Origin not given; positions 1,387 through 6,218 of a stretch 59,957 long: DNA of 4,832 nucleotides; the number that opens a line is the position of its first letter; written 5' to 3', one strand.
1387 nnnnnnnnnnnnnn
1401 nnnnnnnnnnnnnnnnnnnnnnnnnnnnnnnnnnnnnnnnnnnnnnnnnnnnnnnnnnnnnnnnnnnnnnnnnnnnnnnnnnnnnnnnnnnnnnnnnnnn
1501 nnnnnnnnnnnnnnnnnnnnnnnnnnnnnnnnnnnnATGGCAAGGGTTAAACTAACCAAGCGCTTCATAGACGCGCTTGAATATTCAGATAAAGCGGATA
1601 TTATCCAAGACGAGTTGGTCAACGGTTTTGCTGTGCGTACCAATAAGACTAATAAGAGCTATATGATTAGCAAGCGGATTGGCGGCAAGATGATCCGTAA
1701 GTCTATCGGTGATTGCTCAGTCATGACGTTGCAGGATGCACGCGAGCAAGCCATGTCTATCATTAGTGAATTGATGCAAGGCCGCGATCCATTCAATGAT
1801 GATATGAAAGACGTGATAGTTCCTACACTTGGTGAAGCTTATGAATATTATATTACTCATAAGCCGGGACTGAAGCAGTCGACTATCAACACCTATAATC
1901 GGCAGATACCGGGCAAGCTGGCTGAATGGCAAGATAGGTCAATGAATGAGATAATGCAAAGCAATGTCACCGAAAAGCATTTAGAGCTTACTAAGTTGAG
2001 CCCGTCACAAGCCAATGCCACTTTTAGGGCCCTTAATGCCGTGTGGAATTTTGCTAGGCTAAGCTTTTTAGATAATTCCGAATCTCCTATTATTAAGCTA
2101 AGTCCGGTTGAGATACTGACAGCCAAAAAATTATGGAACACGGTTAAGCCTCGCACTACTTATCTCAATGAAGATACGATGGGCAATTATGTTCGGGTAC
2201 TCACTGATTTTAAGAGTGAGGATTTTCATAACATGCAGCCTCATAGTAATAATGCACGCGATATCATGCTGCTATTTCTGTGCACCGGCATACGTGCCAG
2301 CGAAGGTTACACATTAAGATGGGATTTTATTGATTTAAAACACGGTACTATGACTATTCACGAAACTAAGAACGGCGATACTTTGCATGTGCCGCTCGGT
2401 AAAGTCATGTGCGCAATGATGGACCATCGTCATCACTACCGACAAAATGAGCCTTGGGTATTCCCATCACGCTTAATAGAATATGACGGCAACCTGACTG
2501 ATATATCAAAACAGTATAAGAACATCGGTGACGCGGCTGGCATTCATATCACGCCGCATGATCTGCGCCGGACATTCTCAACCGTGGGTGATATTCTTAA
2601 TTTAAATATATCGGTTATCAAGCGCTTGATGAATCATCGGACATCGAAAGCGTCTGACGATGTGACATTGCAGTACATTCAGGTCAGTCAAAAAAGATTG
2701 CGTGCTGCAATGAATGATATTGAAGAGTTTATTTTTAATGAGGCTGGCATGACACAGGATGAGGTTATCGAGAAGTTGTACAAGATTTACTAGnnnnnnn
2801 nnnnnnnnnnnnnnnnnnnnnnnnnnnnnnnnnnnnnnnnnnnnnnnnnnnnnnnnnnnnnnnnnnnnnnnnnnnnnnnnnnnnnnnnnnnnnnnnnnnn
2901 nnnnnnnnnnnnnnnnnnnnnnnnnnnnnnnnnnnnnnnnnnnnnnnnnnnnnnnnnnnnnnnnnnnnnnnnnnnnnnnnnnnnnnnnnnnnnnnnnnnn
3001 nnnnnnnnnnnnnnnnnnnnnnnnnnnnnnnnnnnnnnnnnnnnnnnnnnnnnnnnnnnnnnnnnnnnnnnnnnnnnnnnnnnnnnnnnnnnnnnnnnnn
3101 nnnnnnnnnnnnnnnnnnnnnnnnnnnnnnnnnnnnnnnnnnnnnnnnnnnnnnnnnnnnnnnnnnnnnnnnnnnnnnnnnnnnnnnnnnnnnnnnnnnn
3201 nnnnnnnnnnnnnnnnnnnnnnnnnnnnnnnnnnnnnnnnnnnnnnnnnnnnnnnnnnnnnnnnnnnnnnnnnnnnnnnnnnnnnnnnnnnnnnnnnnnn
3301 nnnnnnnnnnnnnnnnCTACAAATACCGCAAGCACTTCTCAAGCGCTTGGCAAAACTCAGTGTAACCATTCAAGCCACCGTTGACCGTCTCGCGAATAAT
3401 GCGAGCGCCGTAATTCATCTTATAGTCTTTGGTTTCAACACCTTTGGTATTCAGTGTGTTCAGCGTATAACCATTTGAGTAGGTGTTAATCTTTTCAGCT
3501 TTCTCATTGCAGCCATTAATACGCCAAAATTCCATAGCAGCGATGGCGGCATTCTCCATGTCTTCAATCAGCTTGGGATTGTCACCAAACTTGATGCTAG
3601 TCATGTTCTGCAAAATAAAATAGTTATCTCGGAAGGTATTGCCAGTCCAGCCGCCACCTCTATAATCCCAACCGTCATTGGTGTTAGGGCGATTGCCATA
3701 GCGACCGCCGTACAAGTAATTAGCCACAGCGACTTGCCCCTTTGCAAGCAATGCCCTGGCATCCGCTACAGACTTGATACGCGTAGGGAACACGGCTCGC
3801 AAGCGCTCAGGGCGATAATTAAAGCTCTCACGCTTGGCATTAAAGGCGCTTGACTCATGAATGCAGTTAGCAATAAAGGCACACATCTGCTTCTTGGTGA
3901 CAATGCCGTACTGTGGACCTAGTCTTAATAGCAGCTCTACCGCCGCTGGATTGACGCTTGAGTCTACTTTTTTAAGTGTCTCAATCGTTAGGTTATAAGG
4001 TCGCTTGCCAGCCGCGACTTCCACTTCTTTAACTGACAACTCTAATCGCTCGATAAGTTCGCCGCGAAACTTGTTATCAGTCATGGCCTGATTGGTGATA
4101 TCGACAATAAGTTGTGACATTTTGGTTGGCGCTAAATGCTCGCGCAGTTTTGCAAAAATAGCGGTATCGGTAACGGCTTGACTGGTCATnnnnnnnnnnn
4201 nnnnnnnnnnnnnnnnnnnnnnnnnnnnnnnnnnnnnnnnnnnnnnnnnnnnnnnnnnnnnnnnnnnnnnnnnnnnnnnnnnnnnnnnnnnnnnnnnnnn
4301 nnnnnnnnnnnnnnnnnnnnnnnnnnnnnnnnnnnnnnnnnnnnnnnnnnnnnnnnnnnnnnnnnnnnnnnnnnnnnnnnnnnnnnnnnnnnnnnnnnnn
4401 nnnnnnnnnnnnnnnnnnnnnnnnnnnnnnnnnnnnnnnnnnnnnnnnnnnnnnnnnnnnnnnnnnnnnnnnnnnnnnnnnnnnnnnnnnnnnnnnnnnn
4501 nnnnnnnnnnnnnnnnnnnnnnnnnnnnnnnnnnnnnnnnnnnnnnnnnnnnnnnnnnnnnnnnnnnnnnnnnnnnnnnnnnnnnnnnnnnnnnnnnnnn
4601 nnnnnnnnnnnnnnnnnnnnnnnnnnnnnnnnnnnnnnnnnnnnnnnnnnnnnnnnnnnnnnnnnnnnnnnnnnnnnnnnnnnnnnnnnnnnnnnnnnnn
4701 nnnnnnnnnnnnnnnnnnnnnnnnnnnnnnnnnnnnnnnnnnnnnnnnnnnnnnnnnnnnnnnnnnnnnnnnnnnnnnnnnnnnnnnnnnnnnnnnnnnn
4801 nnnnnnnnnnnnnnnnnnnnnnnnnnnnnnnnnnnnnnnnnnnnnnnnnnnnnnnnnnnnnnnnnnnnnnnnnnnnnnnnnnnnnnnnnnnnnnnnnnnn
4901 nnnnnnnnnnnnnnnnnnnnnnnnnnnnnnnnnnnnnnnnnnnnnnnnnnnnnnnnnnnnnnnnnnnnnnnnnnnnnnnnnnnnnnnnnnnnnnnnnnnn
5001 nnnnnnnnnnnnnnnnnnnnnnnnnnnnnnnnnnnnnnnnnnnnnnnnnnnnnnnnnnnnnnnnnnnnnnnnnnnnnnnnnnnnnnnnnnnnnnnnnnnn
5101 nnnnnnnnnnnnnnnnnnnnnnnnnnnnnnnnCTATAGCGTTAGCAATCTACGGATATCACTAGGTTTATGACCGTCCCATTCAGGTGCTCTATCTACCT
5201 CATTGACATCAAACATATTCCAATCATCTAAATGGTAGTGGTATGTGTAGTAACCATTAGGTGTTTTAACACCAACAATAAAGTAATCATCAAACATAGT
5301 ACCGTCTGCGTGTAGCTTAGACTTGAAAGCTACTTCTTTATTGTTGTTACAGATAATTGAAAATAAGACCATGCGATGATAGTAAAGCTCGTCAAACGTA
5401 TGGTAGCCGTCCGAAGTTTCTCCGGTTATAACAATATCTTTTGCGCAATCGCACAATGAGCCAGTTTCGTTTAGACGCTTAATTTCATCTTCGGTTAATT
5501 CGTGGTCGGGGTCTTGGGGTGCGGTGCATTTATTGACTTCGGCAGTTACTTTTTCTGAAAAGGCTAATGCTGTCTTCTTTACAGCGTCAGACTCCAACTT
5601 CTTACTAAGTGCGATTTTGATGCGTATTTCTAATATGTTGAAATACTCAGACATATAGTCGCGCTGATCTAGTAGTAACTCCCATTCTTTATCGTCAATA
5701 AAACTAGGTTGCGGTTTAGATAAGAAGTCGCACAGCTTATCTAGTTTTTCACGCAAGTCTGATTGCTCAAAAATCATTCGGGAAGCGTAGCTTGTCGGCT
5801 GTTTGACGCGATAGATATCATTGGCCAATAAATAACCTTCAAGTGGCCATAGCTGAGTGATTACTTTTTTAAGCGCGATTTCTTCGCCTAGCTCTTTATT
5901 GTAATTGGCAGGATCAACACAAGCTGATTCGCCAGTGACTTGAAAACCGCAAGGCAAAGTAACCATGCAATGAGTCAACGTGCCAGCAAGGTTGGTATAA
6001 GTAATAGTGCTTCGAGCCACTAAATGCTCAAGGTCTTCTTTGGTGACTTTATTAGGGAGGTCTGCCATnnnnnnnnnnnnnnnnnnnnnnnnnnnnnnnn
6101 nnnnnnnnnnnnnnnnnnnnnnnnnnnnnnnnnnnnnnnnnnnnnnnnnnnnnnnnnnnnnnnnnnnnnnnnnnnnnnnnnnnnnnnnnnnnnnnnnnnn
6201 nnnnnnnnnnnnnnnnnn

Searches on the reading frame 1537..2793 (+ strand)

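Call 22: search_protein_families(library=pfam, max_evalue=0.01, proteins=[window:1537-2793:+])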
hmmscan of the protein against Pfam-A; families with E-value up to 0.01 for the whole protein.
window:1537-2793:+ (418 aa): 2 families
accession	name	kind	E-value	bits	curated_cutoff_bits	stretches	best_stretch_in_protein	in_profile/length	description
PF00589.27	Phage_integrase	-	7.3e-20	71.9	27.1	1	233-370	17-159/172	Phage integrase family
PF13356.12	Arm-DNA-bind_3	-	9.2e-09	35.8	27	1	6-86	1-77/83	Arm DNA-binding domain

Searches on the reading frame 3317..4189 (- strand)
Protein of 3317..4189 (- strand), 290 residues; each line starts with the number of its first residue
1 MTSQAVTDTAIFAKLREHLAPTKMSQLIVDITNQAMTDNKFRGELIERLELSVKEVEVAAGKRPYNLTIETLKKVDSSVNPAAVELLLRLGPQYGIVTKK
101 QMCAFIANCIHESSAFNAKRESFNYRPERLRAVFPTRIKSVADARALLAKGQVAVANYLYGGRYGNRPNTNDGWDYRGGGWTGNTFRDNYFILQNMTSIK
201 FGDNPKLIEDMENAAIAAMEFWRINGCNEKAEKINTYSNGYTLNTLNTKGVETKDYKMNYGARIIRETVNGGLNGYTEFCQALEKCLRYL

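Call 22: search_protein_families(library=pfam, max_evalue=0.01, proteins=[window:3317-4189:-])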
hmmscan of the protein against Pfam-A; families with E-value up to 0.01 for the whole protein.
window:3317-4189:- (290 aa): 0 families

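Call 79: search_protein_families(library=phrogs, max_evalue=0.00001, proteins=[window:3317-4189:-])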
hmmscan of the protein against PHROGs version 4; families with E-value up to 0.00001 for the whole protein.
window:3317-4189:- (290 aa): 2 families
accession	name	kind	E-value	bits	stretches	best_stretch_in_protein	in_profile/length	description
phrog_181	-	lysis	2.5e-39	136.8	1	93-235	361-500/769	endolysin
phrog_26317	-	unknown function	5.1e-14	53.3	1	153-233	7-86/119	-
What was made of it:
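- Checked: 5133..6068, followed by endolysin 3317..4189 (phrog_181, call 79).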

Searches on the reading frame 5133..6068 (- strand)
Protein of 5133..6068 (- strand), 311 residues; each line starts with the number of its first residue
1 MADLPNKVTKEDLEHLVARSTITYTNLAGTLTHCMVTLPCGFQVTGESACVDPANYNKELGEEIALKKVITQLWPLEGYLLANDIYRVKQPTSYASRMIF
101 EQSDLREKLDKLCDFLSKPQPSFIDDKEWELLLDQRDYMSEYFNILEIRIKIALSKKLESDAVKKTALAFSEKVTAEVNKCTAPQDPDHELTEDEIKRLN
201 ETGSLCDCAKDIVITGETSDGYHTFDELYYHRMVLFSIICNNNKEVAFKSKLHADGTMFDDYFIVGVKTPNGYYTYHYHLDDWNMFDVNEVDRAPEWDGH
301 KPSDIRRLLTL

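Call 22: search_protein_families(library=pfam, max_evalue=0.01, proteins=[window:5133-6068:-])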
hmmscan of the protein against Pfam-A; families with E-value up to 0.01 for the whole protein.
window:5133-6068:- (311 aa): 3 families
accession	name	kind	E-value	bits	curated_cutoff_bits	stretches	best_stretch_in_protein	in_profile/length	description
PF25311.1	WDGH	-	2e-42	143.9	27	1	216-310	1-96/97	WDGH domain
PF13876.11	Phage_gp49_66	-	2.1e-19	70.2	27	1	9-83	2-80/82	Phage protein (N4 Gp49/phage Sf6 gene 66) family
PF21825.2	crAss001_48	-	3e-16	59.5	24.8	1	93-152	2-61/61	crAss001_48 related protein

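Call 79: search_protein_families(library=phrogs, max_evalue=0.00001, proteins=[window:5133-6068:-])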
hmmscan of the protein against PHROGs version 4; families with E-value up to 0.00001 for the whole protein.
window:5133-6068:- (311 aa): 11 families
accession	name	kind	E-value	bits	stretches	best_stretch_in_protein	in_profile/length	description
phrog_3392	-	unknown function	1.7e-55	190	1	157-310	144-301/310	-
phrog_3934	-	unknown function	3.4e-44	152.5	1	5-167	21-186/336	-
phrog_322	-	unknown function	3.9e-32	113.6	1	6-174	23-188/239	-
phrog_3769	-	unknown function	3.4e-22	80.1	1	206-310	53-159/186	-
phrog_21846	-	unknown function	1.8e-20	74.4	1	248-310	282-345/354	-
phrog_16684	-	unknown function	2.6e-15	57.2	1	28-83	18-73/78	-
phrog_774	-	unknown function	4.7e-14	53.7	1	88-159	60-131/134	-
phrog_9467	-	unknown function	4.3e-12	47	1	25-86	91-152/155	-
phrog_32732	-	unknown function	1.2e-08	35.8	1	89-150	93-156/159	-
phrog_4435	-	unknown function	1.1e-07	32.9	1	32-83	34-87/252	-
phrog_19511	-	unknown function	3e-06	28.3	1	89-154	87-153/155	-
